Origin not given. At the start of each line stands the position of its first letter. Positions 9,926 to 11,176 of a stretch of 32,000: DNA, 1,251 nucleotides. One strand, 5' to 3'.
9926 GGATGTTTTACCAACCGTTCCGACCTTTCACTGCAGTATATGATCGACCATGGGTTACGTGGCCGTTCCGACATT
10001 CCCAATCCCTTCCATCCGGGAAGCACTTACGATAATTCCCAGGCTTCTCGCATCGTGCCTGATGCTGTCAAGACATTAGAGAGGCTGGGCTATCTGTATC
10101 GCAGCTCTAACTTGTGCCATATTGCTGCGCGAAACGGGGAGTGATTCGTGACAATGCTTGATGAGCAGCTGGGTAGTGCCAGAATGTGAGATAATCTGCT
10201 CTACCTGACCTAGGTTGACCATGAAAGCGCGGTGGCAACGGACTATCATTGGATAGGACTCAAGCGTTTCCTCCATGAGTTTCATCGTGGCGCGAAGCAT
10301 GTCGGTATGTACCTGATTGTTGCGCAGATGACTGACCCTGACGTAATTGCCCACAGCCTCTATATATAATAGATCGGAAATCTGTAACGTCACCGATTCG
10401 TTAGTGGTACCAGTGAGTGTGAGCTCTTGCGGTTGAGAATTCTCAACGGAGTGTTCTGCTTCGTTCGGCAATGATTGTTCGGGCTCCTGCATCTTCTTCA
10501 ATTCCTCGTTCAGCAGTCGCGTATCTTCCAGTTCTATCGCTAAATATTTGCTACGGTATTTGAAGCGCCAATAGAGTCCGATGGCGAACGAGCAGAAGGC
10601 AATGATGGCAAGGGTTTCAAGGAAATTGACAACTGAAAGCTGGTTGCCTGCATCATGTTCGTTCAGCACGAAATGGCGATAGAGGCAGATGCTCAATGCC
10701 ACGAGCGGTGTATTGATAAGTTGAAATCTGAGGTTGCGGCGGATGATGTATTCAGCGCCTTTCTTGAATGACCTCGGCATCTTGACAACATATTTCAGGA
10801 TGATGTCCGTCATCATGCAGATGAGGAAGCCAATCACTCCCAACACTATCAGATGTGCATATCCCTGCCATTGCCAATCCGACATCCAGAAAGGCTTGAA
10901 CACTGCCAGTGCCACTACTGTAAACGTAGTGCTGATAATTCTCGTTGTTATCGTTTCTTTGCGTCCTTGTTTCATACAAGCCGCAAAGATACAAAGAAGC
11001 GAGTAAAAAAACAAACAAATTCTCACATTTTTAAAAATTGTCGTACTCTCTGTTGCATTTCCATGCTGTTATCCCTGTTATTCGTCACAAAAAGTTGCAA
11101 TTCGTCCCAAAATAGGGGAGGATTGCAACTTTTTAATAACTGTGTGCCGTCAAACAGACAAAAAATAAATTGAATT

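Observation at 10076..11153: A receiver-less membrane LytTR protein sits next to module D; the 20-bp direct-repeat geometry fits LytTR operators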

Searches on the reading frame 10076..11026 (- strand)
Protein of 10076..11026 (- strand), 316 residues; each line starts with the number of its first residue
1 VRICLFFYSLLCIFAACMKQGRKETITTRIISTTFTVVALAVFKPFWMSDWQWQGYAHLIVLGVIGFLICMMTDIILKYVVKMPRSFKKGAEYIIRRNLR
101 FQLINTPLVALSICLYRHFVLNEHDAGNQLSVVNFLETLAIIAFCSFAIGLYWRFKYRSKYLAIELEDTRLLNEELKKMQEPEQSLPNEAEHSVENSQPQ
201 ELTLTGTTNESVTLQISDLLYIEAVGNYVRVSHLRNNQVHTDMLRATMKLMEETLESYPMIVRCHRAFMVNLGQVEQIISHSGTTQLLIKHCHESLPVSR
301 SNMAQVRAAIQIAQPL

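Call 4: search_protein_families(library=pfam, proteins=[window:10076-11026:-], max_evalue=0.01)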
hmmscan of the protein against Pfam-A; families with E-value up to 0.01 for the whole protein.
window:10076-11026:- (316 aa): 1 family
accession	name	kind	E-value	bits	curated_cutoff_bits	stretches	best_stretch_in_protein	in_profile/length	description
PF04397.21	LytTR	-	2e-15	57.2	22.6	1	211-310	3-97/98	LytTr DNA-binding domain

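Call 14: find_homologous_proteins(query=window:10076-10975:-)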
Query window:10076-10975:- (299 aa): 4498 proteins with E <= 0.001 among 5500 candidates; the best 120 are listed.
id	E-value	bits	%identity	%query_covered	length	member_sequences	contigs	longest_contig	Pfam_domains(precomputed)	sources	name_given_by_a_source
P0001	4.5e-195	665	100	100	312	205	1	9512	PF04397.22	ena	-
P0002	2.4e-167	574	87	98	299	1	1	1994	PF04397.22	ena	-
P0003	1.5e-158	545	84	98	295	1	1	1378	PF04397.22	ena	-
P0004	3.2e-155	534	83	98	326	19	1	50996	PF04397.22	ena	-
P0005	7.9e-155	533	83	99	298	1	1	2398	PF04397.22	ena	-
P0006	1.0e-154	532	83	98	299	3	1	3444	PF04397.22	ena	-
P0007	1.6e-153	528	82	98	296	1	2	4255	PF04397.22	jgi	jgi:hypothetical protein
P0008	1.9e-153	528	72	98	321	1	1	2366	PF04397.22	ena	-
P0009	2.2e-153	528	82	99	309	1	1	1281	PF04397.22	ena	-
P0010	3.9e-153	527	82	99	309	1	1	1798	PF04397.22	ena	-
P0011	5.4e-153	527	77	99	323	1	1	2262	PF04397.22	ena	-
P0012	5.5e-153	527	77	99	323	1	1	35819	PF04397.22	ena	-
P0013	6.0e-153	526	77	99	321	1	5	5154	PF04397.22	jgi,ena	-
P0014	6.2e-153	526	82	98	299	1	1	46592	PF04397.22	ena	-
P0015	7.5e-153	526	81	99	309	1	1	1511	PF04397.22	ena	-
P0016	9.1e-153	526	81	99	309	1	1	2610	PF04397.22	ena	-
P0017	9.4e-153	526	82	98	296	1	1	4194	PF04397.22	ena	-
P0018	9.6e-153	526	77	99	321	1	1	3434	PF04397.22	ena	-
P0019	9.9e-153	526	81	99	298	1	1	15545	PF04397.22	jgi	jgi:hypothetical protein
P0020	1.2e-152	525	81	100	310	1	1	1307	PF04397.22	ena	-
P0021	1.5e-152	525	82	98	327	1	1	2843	PF04397.22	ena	-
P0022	1.7e-152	525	81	99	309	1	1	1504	PF04397.22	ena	-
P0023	2.0e-152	525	81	99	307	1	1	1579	PF04397.22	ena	-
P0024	2.2e-152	525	81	99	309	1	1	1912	PF04397.22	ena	-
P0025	2.3e-152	525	80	98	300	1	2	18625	PF04397.22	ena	-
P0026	3.1e-152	524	77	99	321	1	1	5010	PF04397.22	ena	-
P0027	4.2e-152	524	80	98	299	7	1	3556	PF04397.22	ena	-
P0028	1.1e-151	522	81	98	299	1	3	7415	PF04397.22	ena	-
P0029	1.3e-151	522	81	98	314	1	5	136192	PF04397.22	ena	-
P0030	1.3e-151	522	80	99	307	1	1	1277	PF04397.22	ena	-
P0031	1.6e-151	522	80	99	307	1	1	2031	PF04397.22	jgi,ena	jgi:DNA-binding LytR/AlgR family response regulator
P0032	1.6e-151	522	78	98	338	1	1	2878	PF04397.22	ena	-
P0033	1.9e-151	522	80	98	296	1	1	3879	PF04397.22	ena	-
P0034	1.9e-151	521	80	99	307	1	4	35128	PF04397.22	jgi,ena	-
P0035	2.4e-151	521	80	98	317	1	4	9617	PF04397.22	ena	-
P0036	2.7e-151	521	77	98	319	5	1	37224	PF04397.22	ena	-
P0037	2.7e-151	521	77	99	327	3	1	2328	PF04397.22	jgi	jgi:DNA-binding LytR/AlgR family response regulator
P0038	2.8e-151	521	82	98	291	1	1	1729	PF04397.22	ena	-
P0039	4.8e-151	520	76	98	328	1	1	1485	PF04397.22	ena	-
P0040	5.1e-151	520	80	98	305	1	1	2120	PF04397.22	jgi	jgi:DNA-binding LytR/AlgR family response regulator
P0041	5.6e-151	520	79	98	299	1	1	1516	PF04397.22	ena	-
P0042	5.9e-151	520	81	98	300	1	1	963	PF04397.22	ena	-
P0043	6.1e-151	520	81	98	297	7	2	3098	PF04397.22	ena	-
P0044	7.0e-151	520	80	98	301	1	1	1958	PF04397.22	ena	-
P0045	7.4e-151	520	81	99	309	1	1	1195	PF04397.22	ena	-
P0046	7.5e-151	520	80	98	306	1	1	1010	PF04397.22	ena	-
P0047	7.7e-151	520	79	98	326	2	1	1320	PF04397.22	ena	-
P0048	8.3e-151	519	79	98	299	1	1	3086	PF04397.22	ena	-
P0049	9.8e-151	519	79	98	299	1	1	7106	PF04397.22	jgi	jgi:hypothetical protein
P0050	1.0e-150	519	81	98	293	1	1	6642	PF04397.22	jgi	jgi:hypothetical protein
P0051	1.2e-150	519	79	98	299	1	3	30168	PF04397.22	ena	-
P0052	1.2e-150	519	81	99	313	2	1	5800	PF04397.22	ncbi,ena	-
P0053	1.3e-150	519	80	98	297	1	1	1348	PF04397.22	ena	-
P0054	1.7e-150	518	79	98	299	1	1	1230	PF04397.22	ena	-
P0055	1.9e-150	518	80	99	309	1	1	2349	PF04397.22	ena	-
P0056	2.2e-150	518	79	98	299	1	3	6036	PF04397.22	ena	-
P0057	2.9e-150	518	79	99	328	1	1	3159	PF04397.22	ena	-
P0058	3.1e-150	518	78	98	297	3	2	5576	PF04397.22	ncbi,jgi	-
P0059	3.3e-150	517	80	98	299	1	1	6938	PF04397.22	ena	-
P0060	3.8e-150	517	80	98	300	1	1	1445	PF04397.22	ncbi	-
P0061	3.9e-150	517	79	98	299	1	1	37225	PF04397.22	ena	-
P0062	3.9e-150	517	80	98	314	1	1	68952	PF04397.22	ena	-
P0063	6.0e-150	517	80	98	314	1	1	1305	PF04397.22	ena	-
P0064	6.0e-150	517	80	98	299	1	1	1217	PF04397.22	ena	-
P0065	7.3e-150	516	80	98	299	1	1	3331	PF04397.22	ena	-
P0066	7.5e-150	516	80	98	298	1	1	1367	PF04397.22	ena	-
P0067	7.8e-150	516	75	98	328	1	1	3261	PF04397.22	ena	-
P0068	7.8e-150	516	79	98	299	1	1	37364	PF04397.22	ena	-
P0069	9.0e-150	516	80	98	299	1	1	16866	PF04397.22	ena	-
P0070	9.6e-150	516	79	98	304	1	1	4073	PF04397.22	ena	-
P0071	1.0e-149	516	74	98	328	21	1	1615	PF04397.22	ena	-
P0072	1.1e-149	516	81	98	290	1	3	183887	PF04397.22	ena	-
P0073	1.1e-149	516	80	98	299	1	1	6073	PF04397.22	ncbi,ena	-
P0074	1.2e-149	516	78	98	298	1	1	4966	PF04397.22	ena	-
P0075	1.2e-149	516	79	99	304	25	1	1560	PF04397.22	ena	-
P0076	1.3e-149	515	81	98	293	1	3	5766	PF04397.22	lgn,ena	-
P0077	1.3e-149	515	80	98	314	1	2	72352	PF04397.22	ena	-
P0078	1.4e-149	515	81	98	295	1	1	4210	PF04397.22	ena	-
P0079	1.5e-149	515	80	98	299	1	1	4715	PF04397.22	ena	-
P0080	1.7e-149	515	81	98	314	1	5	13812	PF04397.22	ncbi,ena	-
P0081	1.7e-149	515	80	99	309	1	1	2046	PF04397.22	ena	-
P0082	1.7e-149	515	80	98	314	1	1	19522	PF04397.22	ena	-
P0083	1.8e-149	515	80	99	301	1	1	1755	PF04397.22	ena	-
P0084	1.9e-149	515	76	98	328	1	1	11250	PF04397.22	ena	-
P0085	1.9e-149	515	80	98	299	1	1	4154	PF04397.22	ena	-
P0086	1.9e-149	515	76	98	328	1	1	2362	PF04397.22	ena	-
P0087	1.9e-149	515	80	98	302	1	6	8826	PF04397.22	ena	-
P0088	2.0e-149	515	81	98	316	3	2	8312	PF04397.22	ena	-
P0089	2.1e-149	515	79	98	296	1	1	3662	PF04397.22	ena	-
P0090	2.1e-149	515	80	99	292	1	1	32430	PF04397.22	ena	-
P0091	2.2e-149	515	77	98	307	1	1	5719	PF04397.22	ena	-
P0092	2.3e-149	515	80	99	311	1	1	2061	PF04397.22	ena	-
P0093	2.3e-149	515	79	98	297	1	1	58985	PF04397.22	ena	-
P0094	2.3e-149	515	80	98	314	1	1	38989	PF04397.22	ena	-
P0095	2.7e-149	514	79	98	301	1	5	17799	PF04397.22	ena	-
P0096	3.0e-149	514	78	98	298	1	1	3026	PF04397.22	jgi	-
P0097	3.1e-149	514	80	98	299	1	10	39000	PF04397.22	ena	-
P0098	3.2e-149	514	80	98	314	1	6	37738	PF04397.22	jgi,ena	-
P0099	3.2e-149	514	77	98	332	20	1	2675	PF04397.22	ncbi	-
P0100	3.4e-149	514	79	98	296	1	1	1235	PF04397.22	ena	-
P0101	3.5e-149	514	80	98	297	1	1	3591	PF04397.22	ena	-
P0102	3.8e-149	514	80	98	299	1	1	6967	PF04397.22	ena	-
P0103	3.8e-149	514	79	98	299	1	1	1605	PF04397.22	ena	-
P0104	4.0e-149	514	80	98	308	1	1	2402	PF04397.22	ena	-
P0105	4.5e-149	514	80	98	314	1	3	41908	PF04397.22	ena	-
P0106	4.6e-149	514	78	98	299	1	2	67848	PF04397.22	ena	-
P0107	4.8e-149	514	79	98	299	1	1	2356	PF04397.22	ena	-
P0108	5.0e-149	514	80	99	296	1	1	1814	PF04397.22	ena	-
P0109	5.2e-149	514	79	98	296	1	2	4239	PF04397.22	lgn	-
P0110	5.2e-149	514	78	98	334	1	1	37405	PF04397.22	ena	-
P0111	5.2e-149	514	79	98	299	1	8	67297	PF04397.22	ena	-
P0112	5.3e-149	514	80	98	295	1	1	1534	PF04397.22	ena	-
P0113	5.5e-149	513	78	98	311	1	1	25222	PF04397.22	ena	-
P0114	5.5e-149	513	79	98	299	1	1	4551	PF04397.22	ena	-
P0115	5.7e-149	513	80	98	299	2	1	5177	PF04397.22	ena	-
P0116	6.0e-149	513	76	100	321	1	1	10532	PF04397.22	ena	-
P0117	6.2e-149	513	79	98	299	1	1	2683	PF04397.22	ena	-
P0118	6.2e-149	513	79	98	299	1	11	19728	PF04397.22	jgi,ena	-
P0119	6.3e-149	513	79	98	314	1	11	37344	PF04397.22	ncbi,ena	-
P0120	6.4e-149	513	80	99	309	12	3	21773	PF04397.22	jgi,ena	jgi:DNA-binding LytR/AlgR family response regulator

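Call 15: find_encoding_contigs(protein=P0072, flank=10000, max_places=3)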
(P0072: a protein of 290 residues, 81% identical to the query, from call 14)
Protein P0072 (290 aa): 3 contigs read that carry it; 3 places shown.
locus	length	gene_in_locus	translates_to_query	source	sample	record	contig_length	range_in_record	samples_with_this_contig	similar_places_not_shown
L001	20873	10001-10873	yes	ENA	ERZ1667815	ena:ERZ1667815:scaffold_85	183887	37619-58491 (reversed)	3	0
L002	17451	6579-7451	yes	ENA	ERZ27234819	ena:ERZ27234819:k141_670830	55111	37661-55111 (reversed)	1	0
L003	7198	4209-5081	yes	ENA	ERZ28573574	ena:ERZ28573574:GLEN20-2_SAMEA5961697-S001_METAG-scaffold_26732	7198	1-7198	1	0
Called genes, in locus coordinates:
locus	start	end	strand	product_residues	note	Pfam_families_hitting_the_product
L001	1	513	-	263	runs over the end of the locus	PF00106:adh_short, PF02719:Polysacc_synt_2, PF08659:KR, PF13561:adh_short_C2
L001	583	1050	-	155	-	PF01066:CDP-OH_P_transf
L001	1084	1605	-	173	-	PF13302:Acetyltransf_3, PF00583:Acetyltransf_1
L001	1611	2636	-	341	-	PF01757:Acyl_transf_3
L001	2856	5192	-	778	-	PF13620:CarboxypepD_reg (weak), PF13715:CarbopepD_reg_2, PF14905:OMP_b-brl_3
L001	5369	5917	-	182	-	PF14526:Cass2 (weak), PF06445:GyrI-like (weak)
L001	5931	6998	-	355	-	PF02275:CBAH, PF03417:AAT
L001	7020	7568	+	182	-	-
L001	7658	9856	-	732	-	PF14905:OMP_b-brl_3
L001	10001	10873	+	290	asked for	PF04397:LytTR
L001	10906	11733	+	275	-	PF00135:COesterase, PF20434:BD-FAE, PF07859:Abhydrolase_3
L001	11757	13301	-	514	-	PF10396:TrmE_N, PF12631:MnmE_helical, PF01926:MMR_HSR1, PF02421:FeoB_N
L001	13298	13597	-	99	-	PF12650:DUF3784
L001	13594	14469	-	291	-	PF01048:PNP_UDP_1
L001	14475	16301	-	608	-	PF01171:ATP_bind_3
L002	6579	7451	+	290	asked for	PF04397:LytTR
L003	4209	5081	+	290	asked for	PF04397:LytTR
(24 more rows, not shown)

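Call 16: find_encoding_contigs(protein=P0029, flank=10000, max_places=3)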
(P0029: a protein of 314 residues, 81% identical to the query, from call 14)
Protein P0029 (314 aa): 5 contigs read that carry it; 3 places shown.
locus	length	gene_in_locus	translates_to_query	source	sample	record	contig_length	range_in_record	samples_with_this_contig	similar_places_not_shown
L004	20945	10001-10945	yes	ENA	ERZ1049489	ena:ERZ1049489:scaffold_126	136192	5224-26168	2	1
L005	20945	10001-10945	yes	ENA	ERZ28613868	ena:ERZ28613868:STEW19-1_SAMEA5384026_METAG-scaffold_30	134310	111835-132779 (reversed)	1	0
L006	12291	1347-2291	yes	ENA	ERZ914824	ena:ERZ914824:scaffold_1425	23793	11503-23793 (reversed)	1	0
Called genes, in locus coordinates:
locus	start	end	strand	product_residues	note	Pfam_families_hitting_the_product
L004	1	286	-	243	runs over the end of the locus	PF12674:Zn_ribbon_2, PF01243:PNPOx_N, PF16242:Pyrid_ox_like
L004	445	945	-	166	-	PF01066:CDP-OH_P_transf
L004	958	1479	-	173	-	PF13302:Acetyltransf_3, PF00583:Acetyltransf_1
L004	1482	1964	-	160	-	PF13302:Acetyltransf_3, PF13420:Acetyltransf_4, PF13523:Acetyltransf_8 (faint), PF00583:Acetyltransf_1, PF13673:Acetyltransf_10, PF13508:Acetyltransf_7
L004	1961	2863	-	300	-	PF13527:Acetyltransf_9 (weak), PF00583:Acetyltransf_1, PF13508:Acetyltransf_7, PF12674:Zn_ribbon_2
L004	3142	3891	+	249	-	PF18291:HU-HIG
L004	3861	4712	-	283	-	PF02517:Rce1-like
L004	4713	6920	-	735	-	PF14905:OMP_b-brl_3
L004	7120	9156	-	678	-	PF05649:Peptidase_M13_N, PF01431:Peptidase_M13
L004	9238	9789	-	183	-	PF09922:LiaF-like_C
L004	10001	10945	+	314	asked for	PF04397:LytTR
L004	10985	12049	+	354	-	PF13480:Acetyltransf_6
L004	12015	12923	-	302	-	-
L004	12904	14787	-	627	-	PF01136:Peptidase_U32, PF12392:DUF3656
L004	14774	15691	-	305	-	PF04204:HTS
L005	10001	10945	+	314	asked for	PF04397:LytTR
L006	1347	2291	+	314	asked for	PF04397:LytTR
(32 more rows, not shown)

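Call 17: find_encoding_contigs(protein=P0004, flank=10000, max_places=3)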
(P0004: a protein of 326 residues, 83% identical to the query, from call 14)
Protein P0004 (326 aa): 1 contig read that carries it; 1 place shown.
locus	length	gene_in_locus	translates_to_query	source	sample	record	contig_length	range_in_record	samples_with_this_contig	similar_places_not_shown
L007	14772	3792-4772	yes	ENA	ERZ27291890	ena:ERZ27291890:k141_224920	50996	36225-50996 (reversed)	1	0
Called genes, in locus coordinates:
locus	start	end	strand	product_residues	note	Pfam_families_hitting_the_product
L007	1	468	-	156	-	?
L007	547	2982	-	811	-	PF13620:CarboxypepD_reg (faint), PF13715:CarbopepD_reg_2 (faint), PF14905:OMP_b-brl_3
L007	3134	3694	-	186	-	PF09922:LiaF-like_C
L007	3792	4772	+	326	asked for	PF04397:LytTR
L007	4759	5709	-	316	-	PF00389:2-Hacid_dh, PF02826:2-Hacid_dh_C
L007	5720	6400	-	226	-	PF13310:Virulence_RhuM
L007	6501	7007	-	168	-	PF01551:Peptidase_M23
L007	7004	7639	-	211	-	-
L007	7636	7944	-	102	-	PF11325:DUF3127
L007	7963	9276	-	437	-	PF00905:Transpeptidase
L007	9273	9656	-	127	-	PF04397:LytTR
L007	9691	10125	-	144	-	-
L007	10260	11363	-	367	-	PF17761:DUF1016_N, PF06250:YhcG_C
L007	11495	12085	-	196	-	-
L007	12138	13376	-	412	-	PF00069:Pkinase, PF07714:PK_Tyr_Ser-Thr, PF01636:APH (faint), PF03109:ABC1 (weak)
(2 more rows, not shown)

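Call 27: search_protein_representatives(protein=window:10076-10975:-)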
Query: 299 residues. Proteins with E-value up to 0.001 (for the whole library): 3478; up to 1e-10: 759; up to 1e-30: 54. The best 150 are listed.
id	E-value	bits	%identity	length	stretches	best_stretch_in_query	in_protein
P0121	1.5e-120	418.5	66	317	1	1-294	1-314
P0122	4.2e-109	381.0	77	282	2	179-294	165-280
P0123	6.6e-79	281.9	63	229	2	195-295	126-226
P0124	1.9e-75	270.5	45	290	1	12-294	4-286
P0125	2.0e-75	270.5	49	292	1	5-293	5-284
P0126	4.9e-73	262.7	57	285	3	1-167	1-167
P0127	1.2e-70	254.8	67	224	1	1-171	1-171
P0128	7.8e-70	252.2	58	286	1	1-220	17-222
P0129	1.3e-67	244.8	63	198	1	93-293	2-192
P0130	2.4e-67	244.0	86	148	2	1-105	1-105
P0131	4.4e-64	233.3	64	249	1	93-293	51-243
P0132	2.8e-63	230.7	50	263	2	184-293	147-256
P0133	2.0e-61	224.6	64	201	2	1-127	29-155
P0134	2.1e-60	221.2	62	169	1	1-164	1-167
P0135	4.6e-57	210.3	67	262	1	1-146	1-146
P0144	5.1e-46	174.0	39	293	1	21-292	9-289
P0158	5.5e-39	151.0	29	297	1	9-293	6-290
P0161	3.2e-37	145.2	33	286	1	12-290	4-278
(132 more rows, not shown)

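Call 31: find_related_loci(query=A3, collection=genome_contigs, flank=6000)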
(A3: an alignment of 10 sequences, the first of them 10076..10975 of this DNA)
Query A3 (299 aa) in genome_contigs; peptide patterns used: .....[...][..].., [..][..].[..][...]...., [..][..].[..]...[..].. (x = any residue, [..] = any of these).
600 stretches matched a pattern (row limit reached: there are more); 428 encode a relative of the query (tblastn E <= 1e-3); the best 80 are kept; 80 distinct loci.
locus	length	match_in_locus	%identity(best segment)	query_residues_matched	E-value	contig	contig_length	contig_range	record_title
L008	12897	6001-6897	99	1-299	0e+0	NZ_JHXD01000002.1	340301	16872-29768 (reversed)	Xylanibacter ruminicola Ga6B6 T500DRAFT_scaffold00002.2_C, whole genome shotgun sequence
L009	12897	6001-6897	99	1-299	0e+0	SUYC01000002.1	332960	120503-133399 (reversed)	MAG: Xylanibacter ruminicola isolate SIG140 NODE_50_length_332960_cov_121.207349, whole genome shotgun sequence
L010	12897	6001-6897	100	1-299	0e+0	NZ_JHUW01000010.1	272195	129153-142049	Prevotella sp. MA2016 T360DRAFT_scaffold00006.6_C, whole genome shotgun sequence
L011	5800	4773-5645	81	1-297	3e-163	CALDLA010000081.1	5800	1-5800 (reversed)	MAG TPA_asm: uncultured Prevotellaceae bacterium isolate ERR833046_bin.35_CONCOCT_v1.1_MAG genome assembly, contig: ERZ8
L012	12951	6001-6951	76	1-294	1e-160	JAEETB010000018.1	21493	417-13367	MAG: Prevotella sp. isolate Tb.RUG.396 NODE_9092_length_21493_cov_48.406113, whole genome shotgun sequence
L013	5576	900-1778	78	1-293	1e-160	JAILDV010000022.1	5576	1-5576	MAG: Bacteroidaceae bacterium isolate RUI029 k141_6231575_flag=1_multi=11.8826_len=5576, whole genome shotgun sequence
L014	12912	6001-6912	78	1-296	3e-158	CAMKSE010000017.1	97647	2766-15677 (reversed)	MAG: uncultured Prevotellaceae bacterium isolate SRR12081303_bin.15_metaWRAP_v1.3_MAG genome assembly, contig: ERZ122897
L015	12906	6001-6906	76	1-294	1e-157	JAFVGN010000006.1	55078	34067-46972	MAG: Prevotella sp. isolate RGIG5150 Sheep_Abomasum-4__c161, whole genome shotgun sequence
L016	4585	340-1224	79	1-294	2e-160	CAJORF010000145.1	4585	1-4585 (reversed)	uncultured Bacteroidaceae bacterium isolate Rumen_Coassembly_mag_972 genome assembly, contig: k87_36598988, whole genome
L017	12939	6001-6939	73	1-294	2e-153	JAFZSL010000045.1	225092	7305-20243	MAG: Prevotella sp. isolate RGIG8056 Water_buffalos_Rumen-1__c706121, whole genome shotgun sequence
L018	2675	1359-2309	77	1-294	3e-162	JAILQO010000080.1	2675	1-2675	MAG: Bacteroidaceae bacterium isolate RUI360 k141_9760637_flag=0_multi=99.0000_len=2675, whole genome shotgun sequence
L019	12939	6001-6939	73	1-294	4e-153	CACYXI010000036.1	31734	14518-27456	MAG: uncultured Bacteroidales bacterium isolate RUG12352 genome assembly, contig: RUG12352_asm_36, whole genome shotgun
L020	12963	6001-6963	73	1-294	4e-152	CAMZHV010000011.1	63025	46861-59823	MAG TPA_asm: uncultured Prevotellaceae bacterium isolate SRR10912539_bin.53_metaWRAP_v1.3_MAG genome assembly, contig: E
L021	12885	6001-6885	80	1-294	1e-150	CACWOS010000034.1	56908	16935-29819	MAG: uncultured Prevotellaceae bacterium isolate RUG10775 genome assembly, contig: RUG10775_asm_34, whole genome shotgun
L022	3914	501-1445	74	1-294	4e-155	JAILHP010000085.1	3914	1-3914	MAG: Prevotella sp. isolate RUI127 k141_3993105_flag=0_multi=51.8648_len=3914, whole genome shotgun sequence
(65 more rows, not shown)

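Call 57: search_protein_families(library=ncbifam, proteins=[window:10076-10975:-], max_evalue=0.01)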
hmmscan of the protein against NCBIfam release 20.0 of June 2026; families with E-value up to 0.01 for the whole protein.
window:10076-10975:- (299 aa): 2 families
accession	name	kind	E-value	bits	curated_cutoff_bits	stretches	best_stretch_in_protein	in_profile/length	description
NF008677.0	PRK11697.1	equivalog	4.3e-10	39.3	246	1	143-295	97-237/238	two-component system response regulator BtsR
NF046049.1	quorum_RR_AgrA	equivalog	0.0022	17.6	400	1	191-270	148-222/238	quorum-sensing response regulator AgrA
